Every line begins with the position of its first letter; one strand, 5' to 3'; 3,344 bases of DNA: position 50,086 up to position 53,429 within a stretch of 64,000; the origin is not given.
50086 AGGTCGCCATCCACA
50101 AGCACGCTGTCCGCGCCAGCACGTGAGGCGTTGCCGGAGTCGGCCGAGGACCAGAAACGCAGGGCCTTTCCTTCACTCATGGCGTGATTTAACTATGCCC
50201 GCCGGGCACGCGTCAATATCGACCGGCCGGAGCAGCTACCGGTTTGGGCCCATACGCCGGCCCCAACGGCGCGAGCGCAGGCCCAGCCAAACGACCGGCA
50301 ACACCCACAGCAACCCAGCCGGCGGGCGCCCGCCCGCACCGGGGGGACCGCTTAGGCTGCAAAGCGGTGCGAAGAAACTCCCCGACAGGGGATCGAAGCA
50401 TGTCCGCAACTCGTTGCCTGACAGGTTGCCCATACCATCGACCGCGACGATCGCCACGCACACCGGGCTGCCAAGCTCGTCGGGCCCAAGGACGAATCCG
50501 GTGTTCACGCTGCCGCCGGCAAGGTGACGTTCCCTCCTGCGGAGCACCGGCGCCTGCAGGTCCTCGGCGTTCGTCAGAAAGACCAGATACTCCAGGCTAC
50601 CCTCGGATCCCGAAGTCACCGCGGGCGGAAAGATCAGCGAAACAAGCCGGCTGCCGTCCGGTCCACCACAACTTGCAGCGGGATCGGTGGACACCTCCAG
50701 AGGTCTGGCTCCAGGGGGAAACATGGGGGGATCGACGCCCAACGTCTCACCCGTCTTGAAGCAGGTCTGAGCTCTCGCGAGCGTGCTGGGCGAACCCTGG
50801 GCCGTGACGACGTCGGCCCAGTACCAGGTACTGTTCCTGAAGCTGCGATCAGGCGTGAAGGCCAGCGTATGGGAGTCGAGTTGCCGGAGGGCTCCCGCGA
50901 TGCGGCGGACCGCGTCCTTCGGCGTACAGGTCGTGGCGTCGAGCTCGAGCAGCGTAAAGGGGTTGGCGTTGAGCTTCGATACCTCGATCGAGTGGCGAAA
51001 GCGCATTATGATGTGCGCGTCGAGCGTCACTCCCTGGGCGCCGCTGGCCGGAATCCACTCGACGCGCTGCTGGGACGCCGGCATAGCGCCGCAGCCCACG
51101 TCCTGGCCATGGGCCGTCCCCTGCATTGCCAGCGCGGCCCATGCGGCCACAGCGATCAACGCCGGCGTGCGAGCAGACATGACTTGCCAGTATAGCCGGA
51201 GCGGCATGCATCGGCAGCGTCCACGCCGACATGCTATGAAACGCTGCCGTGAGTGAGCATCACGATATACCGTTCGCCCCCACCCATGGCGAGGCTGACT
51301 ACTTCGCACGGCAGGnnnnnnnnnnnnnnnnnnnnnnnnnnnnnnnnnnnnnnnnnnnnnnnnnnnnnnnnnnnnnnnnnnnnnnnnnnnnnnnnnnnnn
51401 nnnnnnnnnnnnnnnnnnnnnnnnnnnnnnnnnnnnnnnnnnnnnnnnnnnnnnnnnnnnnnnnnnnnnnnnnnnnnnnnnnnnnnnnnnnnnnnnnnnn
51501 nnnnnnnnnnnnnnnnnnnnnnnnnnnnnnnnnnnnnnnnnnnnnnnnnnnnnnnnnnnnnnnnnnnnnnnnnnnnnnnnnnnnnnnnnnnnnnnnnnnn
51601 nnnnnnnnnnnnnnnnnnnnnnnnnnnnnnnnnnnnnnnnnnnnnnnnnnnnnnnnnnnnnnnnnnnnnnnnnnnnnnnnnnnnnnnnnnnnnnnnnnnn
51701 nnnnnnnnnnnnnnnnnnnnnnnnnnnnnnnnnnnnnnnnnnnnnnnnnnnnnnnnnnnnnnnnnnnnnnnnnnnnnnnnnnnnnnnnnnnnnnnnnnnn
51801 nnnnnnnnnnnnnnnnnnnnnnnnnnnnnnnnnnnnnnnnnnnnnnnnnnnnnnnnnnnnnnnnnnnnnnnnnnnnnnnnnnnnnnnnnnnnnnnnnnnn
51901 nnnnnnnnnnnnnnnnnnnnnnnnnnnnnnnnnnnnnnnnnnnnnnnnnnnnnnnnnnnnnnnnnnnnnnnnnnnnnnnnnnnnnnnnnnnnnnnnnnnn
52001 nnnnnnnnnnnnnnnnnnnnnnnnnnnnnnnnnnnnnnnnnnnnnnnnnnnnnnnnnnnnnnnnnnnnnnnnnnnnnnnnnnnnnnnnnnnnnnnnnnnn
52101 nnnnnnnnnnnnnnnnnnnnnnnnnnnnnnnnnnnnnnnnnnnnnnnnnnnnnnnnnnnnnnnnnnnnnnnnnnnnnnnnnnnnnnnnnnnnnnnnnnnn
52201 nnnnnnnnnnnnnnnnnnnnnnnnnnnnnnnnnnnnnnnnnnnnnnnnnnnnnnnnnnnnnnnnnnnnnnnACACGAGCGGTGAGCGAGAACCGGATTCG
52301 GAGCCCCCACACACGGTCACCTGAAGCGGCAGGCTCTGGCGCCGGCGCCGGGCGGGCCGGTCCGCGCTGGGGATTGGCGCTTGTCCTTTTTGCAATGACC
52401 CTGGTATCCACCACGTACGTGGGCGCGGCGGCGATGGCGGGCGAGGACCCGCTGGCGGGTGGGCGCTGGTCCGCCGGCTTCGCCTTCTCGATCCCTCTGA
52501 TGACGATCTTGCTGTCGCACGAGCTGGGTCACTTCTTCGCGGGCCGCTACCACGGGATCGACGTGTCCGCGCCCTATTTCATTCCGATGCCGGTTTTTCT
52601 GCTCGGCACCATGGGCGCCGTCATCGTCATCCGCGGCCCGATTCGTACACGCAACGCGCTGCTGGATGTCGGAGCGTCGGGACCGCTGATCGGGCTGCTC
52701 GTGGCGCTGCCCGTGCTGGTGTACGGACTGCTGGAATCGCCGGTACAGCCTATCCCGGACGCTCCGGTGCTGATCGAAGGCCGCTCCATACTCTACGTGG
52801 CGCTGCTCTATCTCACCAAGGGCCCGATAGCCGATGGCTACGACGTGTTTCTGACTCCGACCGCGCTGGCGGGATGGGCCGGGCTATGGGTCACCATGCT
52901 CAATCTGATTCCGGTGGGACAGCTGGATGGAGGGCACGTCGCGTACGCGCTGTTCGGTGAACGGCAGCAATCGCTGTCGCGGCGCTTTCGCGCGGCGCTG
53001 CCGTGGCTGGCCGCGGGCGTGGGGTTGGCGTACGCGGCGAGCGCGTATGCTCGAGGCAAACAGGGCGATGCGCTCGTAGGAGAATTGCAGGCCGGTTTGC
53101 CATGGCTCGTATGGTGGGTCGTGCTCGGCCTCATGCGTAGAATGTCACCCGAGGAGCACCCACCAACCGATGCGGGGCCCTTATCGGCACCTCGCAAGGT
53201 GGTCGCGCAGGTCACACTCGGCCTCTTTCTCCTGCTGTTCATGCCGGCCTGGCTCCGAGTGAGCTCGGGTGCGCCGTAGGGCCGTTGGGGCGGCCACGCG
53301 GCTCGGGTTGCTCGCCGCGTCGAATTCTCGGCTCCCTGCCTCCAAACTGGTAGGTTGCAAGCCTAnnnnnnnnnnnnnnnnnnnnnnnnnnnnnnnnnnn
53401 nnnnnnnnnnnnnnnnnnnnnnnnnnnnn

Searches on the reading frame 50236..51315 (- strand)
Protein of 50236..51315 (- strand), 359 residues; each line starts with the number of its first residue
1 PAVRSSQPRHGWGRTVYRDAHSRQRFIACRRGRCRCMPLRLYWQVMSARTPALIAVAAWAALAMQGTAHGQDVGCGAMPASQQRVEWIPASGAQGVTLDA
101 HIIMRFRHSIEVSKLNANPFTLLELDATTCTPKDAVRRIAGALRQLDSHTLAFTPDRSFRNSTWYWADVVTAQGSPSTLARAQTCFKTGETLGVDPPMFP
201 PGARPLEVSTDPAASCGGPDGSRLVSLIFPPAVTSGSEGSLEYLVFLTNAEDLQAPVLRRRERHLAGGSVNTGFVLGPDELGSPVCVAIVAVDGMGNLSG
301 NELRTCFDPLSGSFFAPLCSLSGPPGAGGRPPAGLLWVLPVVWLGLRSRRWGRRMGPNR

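Call 34: search_protein_families(library=pfam, proteins=[window:50236-51315:-], max_evalue=0.0001)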
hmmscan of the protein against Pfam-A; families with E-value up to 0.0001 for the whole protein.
window:50236-51315:- (359 aa): 1 family
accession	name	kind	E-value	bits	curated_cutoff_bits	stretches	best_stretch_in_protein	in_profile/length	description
PF13205.12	Big_5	-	7.8e-05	23.8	23.6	0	88-171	11-85/105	Bacterial Ig-like domain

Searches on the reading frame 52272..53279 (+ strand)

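Call 34: search_protein_families(library=pfam, proteins=[window:52272-53279:+], max_evalue=0.0001)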
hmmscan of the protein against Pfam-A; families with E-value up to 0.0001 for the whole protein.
window:52272-53279:+ (335 aa): 1 family
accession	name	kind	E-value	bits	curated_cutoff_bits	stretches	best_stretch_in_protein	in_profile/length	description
PF02163.28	Peptidase_M50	-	4.3e-19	69.2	27.2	1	71-242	1-209/221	Peptidase family M50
